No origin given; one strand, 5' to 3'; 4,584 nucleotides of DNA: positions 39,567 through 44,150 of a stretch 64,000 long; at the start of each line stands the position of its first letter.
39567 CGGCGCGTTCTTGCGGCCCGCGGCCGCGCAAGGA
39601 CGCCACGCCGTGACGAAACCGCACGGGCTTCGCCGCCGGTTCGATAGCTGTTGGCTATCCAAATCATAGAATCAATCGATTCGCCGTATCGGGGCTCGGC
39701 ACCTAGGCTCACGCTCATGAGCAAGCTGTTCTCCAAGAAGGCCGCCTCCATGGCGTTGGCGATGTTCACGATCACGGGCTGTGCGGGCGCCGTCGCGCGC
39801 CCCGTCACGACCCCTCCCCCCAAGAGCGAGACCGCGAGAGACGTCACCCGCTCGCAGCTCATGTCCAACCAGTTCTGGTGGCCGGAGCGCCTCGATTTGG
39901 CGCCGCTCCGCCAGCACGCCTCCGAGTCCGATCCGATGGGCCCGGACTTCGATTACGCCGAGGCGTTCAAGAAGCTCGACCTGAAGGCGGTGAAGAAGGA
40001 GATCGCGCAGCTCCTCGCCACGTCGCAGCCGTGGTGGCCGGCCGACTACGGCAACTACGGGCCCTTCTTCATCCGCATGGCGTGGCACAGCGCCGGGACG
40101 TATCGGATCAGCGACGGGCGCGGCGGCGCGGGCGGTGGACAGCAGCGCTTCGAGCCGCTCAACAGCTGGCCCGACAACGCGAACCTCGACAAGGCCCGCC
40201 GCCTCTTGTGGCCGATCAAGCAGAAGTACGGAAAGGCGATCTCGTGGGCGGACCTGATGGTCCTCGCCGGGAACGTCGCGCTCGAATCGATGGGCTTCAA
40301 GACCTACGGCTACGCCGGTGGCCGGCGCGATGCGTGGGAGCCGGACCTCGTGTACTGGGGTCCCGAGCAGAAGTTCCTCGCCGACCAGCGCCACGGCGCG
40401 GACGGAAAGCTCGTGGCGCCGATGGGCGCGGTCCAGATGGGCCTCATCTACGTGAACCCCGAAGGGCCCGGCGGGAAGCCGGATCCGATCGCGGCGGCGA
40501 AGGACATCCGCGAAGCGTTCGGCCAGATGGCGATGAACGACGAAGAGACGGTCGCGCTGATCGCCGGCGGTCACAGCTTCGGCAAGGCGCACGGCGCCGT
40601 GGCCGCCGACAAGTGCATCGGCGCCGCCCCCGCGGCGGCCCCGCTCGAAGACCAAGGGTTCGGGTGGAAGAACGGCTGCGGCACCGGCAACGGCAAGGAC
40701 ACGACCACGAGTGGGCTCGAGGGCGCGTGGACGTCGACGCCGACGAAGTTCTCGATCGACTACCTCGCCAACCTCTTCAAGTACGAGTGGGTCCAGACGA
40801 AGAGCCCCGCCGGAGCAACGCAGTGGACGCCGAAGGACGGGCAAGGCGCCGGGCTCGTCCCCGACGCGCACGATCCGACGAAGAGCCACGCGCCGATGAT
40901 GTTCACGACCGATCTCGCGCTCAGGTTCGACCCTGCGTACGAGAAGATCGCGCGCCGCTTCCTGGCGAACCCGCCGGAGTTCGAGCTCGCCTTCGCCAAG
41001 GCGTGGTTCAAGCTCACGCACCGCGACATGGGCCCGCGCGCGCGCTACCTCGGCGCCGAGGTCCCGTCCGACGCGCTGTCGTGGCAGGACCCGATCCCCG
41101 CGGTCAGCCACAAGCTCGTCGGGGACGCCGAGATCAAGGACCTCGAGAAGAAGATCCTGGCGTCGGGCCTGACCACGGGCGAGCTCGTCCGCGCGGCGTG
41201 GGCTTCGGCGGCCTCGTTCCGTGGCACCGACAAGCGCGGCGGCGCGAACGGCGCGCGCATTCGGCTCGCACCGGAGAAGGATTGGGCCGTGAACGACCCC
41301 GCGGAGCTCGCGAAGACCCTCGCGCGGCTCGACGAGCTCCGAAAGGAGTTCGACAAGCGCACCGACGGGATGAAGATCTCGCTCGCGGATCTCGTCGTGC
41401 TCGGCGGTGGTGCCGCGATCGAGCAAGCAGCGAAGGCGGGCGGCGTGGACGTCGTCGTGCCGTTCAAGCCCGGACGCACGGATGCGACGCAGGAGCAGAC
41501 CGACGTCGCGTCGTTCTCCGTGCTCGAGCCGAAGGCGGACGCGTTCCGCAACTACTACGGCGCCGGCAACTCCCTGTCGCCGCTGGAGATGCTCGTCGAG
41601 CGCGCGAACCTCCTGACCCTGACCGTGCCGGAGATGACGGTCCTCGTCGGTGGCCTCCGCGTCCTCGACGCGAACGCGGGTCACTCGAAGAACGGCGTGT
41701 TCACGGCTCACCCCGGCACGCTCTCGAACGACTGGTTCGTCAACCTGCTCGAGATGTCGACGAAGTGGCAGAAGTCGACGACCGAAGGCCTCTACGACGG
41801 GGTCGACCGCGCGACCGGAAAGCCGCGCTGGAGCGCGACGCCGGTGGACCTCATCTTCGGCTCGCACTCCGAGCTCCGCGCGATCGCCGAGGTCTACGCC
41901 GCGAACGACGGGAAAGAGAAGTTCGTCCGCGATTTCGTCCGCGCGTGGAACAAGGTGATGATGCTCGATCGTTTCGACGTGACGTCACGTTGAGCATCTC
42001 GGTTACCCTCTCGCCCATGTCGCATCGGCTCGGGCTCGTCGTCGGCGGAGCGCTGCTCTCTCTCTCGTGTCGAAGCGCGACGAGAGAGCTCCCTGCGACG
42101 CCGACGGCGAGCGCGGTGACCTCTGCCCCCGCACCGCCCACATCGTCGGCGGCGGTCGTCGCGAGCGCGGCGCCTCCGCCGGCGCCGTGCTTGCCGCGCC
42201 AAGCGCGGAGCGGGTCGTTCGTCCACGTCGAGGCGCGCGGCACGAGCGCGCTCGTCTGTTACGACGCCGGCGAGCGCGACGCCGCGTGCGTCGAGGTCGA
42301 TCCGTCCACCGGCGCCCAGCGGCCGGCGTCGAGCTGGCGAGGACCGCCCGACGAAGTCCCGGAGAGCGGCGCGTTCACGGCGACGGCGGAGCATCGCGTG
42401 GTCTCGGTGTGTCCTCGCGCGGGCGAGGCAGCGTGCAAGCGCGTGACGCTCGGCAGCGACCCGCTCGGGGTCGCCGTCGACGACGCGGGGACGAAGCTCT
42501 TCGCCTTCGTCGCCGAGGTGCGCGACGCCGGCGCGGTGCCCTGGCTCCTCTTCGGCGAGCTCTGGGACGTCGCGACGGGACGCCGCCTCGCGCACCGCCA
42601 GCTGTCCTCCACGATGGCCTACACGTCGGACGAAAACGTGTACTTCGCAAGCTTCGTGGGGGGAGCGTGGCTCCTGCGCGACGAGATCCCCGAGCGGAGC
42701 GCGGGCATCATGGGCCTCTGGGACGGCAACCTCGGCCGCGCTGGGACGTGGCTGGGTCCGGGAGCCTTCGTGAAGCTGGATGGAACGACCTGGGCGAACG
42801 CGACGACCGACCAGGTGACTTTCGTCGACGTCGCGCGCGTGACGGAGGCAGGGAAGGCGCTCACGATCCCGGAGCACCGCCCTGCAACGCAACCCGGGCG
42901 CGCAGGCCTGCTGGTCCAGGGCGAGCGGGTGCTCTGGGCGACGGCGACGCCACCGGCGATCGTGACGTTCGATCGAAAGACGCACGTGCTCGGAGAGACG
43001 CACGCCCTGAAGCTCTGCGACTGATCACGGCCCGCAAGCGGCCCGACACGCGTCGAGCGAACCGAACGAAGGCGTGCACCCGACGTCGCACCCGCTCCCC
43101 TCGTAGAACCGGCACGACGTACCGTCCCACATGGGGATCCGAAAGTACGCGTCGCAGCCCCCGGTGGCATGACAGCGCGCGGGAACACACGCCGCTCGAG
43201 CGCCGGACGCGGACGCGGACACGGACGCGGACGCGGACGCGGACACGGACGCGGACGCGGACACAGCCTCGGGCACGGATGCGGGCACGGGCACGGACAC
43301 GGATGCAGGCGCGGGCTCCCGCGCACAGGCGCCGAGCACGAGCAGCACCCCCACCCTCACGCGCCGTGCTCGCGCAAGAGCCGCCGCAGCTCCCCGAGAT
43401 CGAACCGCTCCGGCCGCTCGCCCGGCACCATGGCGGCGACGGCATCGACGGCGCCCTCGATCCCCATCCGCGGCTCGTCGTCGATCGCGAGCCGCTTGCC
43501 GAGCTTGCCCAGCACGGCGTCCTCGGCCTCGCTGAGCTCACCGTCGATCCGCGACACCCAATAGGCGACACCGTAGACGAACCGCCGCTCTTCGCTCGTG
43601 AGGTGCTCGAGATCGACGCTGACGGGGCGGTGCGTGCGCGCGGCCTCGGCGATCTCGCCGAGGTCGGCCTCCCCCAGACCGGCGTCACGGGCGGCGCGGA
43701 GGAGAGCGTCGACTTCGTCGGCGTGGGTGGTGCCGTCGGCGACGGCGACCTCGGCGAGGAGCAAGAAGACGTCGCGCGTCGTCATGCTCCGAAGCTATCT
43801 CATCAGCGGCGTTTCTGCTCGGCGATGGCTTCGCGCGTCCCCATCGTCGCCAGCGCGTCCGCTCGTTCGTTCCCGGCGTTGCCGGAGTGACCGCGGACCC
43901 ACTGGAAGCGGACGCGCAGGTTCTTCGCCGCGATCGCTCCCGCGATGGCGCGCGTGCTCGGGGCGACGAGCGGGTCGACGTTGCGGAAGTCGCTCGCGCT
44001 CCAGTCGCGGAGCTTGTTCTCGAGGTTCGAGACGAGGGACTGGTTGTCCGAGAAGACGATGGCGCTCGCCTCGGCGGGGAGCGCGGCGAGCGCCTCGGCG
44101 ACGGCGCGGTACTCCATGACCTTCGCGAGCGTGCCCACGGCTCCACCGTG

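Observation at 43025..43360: Kunitz/BPTI-like protease-inhibitor domain on a bacterial lipoprotein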

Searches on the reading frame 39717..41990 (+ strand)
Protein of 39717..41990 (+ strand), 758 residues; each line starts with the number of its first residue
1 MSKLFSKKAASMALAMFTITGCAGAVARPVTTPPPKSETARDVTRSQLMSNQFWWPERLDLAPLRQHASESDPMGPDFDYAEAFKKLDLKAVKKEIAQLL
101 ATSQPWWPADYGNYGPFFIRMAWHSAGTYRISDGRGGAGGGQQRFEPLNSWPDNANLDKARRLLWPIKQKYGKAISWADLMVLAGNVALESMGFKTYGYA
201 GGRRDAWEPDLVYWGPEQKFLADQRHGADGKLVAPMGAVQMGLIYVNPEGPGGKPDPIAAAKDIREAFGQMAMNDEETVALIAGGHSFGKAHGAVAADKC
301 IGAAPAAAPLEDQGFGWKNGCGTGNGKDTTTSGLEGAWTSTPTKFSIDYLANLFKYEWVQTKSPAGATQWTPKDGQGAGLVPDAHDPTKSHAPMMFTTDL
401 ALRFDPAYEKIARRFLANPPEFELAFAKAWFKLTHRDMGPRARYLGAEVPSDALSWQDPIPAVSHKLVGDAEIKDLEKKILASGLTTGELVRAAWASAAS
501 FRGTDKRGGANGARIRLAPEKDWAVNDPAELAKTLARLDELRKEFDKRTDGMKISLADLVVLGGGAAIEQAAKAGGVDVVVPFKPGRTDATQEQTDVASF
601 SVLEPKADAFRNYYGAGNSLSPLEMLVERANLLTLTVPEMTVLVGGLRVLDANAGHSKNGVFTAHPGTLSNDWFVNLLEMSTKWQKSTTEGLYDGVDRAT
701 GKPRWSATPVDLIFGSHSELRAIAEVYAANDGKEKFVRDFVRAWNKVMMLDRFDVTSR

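Call 33: find_encoding_contigs(protein=window:39717-41990:+, flank=6000, max_places=4)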
Protein window:39717-41990:+ (758 aa): no gene with exactly this product is on record in the collection.

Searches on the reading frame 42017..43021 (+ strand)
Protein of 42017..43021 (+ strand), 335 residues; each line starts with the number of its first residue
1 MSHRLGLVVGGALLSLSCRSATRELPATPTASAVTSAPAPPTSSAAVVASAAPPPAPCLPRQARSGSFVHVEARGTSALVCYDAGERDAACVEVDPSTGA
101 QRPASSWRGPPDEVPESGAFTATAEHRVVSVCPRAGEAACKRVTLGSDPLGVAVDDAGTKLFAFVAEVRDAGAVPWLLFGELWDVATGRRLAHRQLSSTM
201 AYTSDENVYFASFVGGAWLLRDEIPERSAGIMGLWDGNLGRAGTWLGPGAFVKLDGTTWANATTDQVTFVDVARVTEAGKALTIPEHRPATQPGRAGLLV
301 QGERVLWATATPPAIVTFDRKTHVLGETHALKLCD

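Call 9: search_protein_families(library=pfam, proteins=[window:42017-43021:+], max_evalue=0.01)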
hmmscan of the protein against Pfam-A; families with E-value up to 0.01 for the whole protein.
seq(335 aa): 0 families

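Call 77: find_encoding_contigs(protein=window:42017-43021:+, flank=3000, max_places=4)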
Protein window:42017-43021:+ (335 aa): 1 contig read that carries it; 1 place shown.
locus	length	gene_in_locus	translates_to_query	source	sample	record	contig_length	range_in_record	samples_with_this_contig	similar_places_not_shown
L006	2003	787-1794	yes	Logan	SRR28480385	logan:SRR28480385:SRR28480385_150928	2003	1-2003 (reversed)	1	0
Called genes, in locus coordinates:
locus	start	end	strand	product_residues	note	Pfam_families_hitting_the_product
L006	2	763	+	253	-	?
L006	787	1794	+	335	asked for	-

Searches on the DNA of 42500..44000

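Call 74: search_rna_families(source=window, start=42500, end=44000, threshold=evalue, max_evalue=1)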
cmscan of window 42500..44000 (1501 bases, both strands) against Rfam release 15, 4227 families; matches with E-value up to 1: 1.
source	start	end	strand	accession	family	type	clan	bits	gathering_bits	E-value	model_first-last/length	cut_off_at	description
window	42917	43023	+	RF02237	asX3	Gene; sRNA;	-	19.9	40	0.22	1-182/182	no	Xanthomonas sRNA asX3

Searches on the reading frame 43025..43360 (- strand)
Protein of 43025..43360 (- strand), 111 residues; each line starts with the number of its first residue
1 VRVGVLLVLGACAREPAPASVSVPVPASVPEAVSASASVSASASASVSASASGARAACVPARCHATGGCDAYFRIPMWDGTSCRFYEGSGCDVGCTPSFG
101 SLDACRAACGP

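Call 3: search_protein_families(library=pfam, proteins=[window:43025-43360:-], max_evalue=10)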
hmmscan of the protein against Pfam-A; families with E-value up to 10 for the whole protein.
window:43025-43360:- (111 aa): 0 families

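Call 4: search_protein_families(library=ncbifam, proteins=[window:43025-43360:-], max_evalue=10)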
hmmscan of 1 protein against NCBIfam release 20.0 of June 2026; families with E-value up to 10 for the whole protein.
window:43025-43360:- (111 aa): 4 families
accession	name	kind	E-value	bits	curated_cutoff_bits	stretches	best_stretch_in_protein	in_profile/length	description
NF038033.1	FEA1_rel_lipo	equivalog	1.6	7.4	250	1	8-67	11-70/406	FEA1-related lipoprotein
NF002376.0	PRK01371.1-3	equivalog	4.2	7.6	181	1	10-55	117-161/179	Sec-independent protein translocase protein TatB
NF002335.0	PRK01294.1-3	equivalog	4.4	6.6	637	1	5-65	25-85/344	lipase secretion chaperone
NF002333.0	PRK01294.1-1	equivalog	6.2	6.3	450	1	4-61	27-84/345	lipase secretion chaperone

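Call 5: search_solved_structures(query=window:43025-43360:-, max_evalue=10, show_alignments=3)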
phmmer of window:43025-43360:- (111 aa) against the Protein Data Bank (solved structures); distinct sequences matched with E-value up to 10: 8.
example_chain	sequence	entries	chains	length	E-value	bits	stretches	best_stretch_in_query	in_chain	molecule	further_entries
4rj0_B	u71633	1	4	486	0.3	14.6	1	8-50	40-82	Pyridoxal-dependent decarboxylase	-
4riz_A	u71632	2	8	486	0.3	14.6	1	8-50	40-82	Pyridoxal-dependent decarboxylase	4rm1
4rit_B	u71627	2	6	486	0.31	14.6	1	8-50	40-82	Pyridoxal-dependent decarboxylase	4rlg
9ygm_SK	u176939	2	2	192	0.42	14.1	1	33-73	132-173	40S ribosomal protein eS8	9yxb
7jzk_D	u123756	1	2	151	0.93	13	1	38-100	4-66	Rifin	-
4jhd_C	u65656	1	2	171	0.99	12.9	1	16-69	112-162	Protein cordon-bleu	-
9if7_SC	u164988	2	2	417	1.8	12.1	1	22-85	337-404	Pre-mRNA-splicing factor SLU7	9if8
7bwg_A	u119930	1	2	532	8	10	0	16-86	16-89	Beta-N-acetylhexosaminidase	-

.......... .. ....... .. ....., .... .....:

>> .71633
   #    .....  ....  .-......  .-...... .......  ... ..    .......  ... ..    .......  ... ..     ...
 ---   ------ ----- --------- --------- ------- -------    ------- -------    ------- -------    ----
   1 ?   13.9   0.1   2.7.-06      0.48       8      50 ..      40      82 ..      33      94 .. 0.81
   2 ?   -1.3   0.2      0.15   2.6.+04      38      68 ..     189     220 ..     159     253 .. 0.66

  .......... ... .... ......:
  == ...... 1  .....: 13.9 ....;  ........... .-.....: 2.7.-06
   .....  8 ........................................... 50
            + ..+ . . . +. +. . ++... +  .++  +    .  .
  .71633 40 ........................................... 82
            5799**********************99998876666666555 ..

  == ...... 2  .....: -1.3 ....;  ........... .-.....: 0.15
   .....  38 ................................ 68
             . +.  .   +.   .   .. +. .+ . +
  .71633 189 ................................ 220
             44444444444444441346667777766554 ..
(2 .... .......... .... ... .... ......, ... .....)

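Call 16: find_encoding_contigs(protein=window:43028-43360:-, flank=10000, max_places=6)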
Protein window:43028-43360:- (111 aa): no gene with exactly this product is on record in the collection.

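Call 35: list_cluster_members(proteins=[P0005, window:43028-43360:-, P0006])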
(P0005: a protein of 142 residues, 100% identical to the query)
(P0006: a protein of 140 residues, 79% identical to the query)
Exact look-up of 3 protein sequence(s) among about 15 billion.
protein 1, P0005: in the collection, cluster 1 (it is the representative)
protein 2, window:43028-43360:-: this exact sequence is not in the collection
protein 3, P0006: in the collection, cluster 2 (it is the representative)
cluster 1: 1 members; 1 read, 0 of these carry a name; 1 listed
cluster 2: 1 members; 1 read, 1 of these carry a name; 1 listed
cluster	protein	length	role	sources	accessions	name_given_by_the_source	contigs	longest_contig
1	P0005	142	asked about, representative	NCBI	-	-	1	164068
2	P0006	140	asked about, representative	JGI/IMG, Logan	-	uncharacterized tellurite resistance protein B-like protein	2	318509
